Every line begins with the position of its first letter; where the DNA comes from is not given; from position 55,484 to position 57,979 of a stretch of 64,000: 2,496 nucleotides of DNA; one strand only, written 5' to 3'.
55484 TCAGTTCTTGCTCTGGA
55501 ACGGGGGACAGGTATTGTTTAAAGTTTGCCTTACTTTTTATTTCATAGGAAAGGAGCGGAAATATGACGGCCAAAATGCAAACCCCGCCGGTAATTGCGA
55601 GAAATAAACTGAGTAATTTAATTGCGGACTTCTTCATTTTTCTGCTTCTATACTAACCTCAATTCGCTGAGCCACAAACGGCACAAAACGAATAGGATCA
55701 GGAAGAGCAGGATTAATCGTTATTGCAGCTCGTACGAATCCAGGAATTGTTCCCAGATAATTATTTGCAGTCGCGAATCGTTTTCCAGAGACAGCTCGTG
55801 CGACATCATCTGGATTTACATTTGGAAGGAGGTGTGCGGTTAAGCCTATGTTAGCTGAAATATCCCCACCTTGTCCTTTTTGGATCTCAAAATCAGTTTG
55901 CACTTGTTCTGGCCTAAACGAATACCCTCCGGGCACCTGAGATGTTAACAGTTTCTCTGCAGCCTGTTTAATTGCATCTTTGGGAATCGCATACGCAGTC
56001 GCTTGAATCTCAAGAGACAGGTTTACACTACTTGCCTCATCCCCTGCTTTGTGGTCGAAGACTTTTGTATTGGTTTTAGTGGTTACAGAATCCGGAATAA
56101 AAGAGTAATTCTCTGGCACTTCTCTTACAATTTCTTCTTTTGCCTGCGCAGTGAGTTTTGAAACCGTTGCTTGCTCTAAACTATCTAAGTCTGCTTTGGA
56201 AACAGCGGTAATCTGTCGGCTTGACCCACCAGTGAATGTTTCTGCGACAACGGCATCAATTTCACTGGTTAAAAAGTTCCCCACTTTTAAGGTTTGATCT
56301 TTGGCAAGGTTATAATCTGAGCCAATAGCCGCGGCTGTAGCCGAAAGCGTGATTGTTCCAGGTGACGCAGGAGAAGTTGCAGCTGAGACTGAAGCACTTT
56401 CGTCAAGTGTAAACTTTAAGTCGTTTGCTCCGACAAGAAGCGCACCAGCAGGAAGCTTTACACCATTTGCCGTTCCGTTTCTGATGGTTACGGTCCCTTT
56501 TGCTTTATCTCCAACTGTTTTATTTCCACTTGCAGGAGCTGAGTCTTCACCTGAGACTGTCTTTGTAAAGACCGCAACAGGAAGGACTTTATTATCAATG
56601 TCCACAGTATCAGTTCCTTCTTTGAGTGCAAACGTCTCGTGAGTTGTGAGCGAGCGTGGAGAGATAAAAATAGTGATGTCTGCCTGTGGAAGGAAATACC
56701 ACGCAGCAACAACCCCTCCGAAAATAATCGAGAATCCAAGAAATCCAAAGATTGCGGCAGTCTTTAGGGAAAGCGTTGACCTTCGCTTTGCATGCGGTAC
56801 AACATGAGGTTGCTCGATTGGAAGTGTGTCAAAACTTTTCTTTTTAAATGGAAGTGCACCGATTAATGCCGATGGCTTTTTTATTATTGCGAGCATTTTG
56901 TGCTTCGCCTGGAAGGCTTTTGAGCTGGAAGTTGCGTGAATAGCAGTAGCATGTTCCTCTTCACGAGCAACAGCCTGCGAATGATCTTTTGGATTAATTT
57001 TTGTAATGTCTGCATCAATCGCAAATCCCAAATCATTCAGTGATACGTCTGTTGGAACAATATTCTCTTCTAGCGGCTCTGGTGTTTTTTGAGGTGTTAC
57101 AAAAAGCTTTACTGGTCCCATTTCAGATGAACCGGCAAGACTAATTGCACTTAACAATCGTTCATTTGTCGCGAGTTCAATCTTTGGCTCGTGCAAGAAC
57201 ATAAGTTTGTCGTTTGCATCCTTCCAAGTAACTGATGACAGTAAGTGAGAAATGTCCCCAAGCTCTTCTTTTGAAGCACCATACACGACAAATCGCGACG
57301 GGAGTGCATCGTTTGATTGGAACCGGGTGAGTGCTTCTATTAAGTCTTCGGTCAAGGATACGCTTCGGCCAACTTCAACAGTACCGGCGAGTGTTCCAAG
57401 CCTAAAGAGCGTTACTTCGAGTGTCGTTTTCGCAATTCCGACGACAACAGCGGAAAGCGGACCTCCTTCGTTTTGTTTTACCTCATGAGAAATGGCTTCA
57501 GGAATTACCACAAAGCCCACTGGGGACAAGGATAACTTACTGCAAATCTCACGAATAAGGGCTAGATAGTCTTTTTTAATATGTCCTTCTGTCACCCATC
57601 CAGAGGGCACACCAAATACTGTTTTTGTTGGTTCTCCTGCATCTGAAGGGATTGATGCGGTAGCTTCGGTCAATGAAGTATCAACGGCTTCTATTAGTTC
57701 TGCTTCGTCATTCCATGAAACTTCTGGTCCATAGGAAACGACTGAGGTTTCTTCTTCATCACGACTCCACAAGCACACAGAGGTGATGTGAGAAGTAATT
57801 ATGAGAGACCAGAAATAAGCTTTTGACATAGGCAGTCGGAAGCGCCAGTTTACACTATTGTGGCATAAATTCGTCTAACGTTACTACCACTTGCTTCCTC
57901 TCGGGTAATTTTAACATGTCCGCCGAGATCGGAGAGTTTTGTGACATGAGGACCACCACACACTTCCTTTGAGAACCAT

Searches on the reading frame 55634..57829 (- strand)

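Call 64: search_protein_families(library=pfam, proteins=[window:55634-57829:-])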
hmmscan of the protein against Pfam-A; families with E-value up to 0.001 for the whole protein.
window:55634-57829:- (731 aa): 1 family
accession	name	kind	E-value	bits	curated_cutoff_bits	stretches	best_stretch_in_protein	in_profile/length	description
PF04865.19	Baseplate_J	-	1.3e-05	25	21.1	1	440-536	20-110/255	Baseplate J-like protein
